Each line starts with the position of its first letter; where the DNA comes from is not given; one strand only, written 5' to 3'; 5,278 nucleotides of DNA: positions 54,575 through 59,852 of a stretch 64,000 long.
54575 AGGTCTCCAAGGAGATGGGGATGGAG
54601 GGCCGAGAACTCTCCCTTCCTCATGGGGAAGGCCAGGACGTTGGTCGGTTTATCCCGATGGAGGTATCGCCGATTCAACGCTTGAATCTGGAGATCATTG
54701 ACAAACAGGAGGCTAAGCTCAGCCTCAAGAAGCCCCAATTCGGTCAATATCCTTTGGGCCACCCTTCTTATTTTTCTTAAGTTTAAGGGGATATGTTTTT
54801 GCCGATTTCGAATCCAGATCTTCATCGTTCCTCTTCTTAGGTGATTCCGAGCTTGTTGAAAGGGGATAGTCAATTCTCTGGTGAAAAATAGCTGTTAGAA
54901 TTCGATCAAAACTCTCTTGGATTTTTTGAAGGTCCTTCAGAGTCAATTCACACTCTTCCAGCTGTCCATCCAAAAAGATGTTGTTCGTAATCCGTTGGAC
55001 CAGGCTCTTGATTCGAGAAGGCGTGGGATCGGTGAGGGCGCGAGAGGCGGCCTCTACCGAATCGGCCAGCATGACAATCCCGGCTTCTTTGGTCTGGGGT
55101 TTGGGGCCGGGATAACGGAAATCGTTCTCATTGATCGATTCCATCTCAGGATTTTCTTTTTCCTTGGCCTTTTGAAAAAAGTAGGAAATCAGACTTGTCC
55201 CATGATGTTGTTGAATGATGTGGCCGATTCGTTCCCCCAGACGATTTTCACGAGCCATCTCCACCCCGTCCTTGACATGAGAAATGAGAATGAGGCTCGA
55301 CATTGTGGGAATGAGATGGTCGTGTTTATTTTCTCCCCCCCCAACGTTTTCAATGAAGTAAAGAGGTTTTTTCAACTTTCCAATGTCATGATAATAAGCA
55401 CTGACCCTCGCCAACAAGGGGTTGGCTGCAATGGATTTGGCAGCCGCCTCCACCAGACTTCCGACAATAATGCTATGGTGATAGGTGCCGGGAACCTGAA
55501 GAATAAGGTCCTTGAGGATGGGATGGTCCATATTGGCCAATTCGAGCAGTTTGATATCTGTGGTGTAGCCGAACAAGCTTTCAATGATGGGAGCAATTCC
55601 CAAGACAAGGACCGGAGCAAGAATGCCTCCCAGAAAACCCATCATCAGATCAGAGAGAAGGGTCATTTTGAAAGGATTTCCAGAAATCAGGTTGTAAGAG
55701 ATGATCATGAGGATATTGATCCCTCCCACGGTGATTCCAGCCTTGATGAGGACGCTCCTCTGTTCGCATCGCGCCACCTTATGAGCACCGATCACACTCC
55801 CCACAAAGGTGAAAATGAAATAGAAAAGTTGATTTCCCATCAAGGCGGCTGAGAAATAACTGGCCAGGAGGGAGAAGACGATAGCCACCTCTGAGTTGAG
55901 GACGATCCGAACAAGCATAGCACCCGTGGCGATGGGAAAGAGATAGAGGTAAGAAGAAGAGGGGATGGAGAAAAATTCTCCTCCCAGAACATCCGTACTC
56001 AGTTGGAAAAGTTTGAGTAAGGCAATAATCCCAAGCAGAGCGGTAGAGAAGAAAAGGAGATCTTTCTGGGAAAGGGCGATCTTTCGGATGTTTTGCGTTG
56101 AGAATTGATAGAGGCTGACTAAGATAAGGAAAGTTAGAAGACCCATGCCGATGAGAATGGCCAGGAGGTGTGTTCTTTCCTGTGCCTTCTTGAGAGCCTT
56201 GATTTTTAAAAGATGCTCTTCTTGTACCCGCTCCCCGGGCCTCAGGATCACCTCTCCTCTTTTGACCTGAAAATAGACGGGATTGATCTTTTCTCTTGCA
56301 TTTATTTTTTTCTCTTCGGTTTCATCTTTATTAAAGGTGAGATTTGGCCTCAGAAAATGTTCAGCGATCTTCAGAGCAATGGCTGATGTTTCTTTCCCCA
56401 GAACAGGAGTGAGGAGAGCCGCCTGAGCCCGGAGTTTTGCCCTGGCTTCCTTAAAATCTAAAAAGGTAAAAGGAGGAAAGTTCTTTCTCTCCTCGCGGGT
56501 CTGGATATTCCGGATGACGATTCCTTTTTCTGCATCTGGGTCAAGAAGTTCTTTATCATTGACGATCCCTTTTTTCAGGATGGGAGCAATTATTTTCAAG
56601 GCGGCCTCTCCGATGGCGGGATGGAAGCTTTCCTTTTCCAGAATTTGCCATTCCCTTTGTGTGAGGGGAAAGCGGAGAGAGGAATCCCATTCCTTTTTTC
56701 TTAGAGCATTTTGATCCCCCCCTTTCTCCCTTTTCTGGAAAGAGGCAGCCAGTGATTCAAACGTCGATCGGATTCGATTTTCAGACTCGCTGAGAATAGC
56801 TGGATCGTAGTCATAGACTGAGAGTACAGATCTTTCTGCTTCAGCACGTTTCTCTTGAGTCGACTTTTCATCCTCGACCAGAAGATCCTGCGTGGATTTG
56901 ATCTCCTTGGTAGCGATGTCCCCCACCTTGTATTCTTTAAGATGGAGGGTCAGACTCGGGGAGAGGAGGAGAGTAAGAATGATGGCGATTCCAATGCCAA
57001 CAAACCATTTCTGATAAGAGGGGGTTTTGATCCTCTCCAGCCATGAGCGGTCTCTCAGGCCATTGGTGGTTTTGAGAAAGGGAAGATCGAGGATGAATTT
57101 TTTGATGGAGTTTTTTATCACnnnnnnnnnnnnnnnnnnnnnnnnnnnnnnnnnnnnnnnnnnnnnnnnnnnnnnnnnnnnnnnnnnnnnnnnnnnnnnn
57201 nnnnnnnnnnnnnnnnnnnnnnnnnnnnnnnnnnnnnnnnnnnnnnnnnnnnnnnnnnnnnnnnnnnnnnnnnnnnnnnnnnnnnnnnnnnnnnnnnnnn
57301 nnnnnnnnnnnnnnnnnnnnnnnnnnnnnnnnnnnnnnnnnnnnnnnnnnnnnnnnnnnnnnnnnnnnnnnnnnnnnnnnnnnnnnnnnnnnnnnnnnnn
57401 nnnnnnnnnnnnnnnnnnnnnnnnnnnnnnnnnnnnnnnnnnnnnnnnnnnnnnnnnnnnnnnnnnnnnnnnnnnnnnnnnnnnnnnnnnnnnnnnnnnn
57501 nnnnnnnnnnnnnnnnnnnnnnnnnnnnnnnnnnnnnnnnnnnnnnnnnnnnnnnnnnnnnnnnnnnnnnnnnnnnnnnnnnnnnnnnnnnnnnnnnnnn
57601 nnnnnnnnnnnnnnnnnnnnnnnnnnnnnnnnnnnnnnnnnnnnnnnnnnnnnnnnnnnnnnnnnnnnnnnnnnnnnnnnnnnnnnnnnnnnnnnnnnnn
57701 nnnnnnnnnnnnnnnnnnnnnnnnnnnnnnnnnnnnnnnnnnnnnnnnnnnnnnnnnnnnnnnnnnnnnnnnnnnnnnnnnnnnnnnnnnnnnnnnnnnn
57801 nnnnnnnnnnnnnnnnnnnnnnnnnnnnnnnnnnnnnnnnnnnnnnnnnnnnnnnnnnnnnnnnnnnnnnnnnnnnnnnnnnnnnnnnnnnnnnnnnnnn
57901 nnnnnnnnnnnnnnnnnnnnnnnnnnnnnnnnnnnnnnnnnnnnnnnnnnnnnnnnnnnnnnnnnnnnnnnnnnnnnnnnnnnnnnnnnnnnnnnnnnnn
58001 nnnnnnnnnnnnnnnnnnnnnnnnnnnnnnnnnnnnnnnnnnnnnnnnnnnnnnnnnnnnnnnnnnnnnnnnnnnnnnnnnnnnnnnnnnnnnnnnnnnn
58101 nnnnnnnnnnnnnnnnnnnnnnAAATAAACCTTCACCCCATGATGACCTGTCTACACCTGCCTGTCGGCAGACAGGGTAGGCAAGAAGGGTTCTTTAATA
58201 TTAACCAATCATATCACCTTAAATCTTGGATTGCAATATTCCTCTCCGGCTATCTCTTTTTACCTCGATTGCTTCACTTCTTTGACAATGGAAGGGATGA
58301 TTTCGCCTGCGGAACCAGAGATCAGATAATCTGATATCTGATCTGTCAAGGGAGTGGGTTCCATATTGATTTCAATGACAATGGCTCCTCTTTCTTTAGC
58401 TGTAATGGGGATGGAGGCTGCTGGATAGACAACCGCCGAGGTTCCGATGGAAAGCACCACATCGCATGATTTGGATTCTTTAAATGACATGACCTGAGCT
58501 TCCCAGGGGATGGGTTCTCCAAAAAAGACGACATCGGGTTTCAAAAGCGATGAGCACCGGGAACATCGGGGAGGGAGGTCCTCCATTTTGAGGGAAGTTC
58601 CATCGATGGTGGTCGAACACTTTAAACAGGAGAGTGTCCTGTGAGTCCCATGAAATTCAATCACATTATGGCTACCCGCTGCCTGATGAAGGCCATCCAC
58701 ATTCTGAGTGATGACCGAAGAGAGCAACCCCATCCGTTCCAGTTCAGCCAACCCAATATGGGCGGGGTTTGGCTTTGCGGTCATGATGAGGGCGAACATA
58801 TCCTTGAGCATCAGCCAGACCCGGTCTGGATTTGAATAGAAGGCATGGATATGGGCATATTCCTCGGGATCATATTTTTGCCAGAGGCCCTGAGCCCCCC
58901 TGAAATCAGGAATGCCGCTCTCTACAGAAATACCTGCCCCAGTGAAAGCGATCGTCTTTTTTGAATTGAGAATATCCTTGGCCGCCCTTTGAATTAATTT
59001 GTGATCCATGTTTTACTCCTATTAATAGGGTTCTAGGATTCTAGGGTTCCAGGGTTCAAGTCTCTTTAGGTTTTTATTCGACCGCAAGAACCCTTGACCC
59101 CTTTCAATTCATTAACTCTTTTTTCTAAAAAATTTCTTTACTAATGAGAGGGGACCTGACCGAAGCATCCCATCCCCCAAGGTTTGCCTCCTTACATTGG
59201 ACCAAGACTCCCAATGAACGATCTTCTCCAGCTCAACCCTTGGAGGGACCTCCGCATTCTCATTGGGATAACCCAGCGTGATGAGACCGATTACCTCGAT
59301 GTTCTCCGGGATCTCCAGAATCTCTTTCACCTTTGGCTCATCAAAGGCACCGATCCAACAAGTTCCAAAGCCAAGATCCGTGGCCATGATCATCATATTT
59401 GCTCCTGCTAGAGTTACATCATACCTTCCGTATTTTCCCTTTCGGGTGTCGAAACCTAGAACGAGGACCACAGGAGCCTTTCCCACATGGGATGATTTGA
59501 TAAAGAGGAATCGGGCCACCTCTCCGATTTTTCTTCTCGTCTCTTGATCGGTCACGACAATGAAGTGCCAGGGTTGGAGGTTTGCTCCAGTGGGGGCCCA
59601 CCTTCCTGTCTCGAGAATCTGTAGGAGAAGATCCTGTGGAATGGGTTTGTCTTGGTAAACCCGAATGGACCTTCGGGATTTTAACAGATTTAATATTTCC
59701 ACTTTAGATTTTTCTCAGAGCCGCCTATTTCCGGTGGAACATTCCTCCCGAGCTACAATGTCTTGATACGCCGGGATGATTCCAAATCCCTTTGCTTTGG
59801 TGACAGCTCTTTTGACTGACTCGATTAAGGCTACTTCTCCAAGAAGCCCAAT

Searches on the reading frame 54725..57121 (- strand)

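Call 4: search_protein_families(library=pfam, proteins=[window:54725-57121:-], max_evalue=0.01)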
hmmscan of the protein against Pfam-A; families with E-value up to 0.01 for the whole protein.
window:54725-57121:- (798 aa): 3 families
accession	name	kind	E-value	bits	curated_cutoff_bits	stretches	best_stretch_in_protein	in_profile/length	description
PF07697.16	7TMR-HDED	-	4.6e-44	151.5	27.6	1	65-311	1-221/224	7TM-HD extracellular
PF07698.17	7TM-7TMR_HD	-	6.1e-41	140.9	29.4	1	321-521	2-190/190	7TM receptor with intracellular HD hydrolase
PF01966.28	HD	-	8.9e-17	61.9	22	1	546-691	1-115/116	HD domain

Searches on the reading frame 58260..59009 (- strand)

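Call 38: search_protein_families(library=pfam, proteins=[window:58260-59009:-], max_evalue=0.0001)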
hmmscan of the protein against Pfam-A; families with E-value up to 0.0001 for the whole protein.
window:58260-59009:- (249 aa): 1 family
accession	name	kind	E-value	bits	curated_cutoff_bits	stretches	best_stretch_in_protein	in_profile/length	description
PF02146.23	SIR2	-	1.5e-49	168.8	24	1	24-196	1-180/180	Sir2 family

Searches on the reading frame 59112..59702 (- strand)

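Call 38: search_protein_families(library=pfam, proteins=[window:59112-59702:-], max_evalue=0.0001)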
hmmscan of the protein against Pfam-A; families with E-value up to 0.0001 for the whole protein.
window:59112-59702:- (196 aa): 2 families
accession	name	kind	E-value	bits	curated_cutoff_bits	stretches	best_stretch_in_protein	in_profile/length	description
PF00881.29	Nitroreductase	-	7.6e-36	124.2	23.5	2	7-64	1-58/167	Nitroreductase family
PF14512.11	TM1586_NiRdase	-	2.1e-15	57.4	27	1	100-164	88-151/215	Putative TM nitroreductase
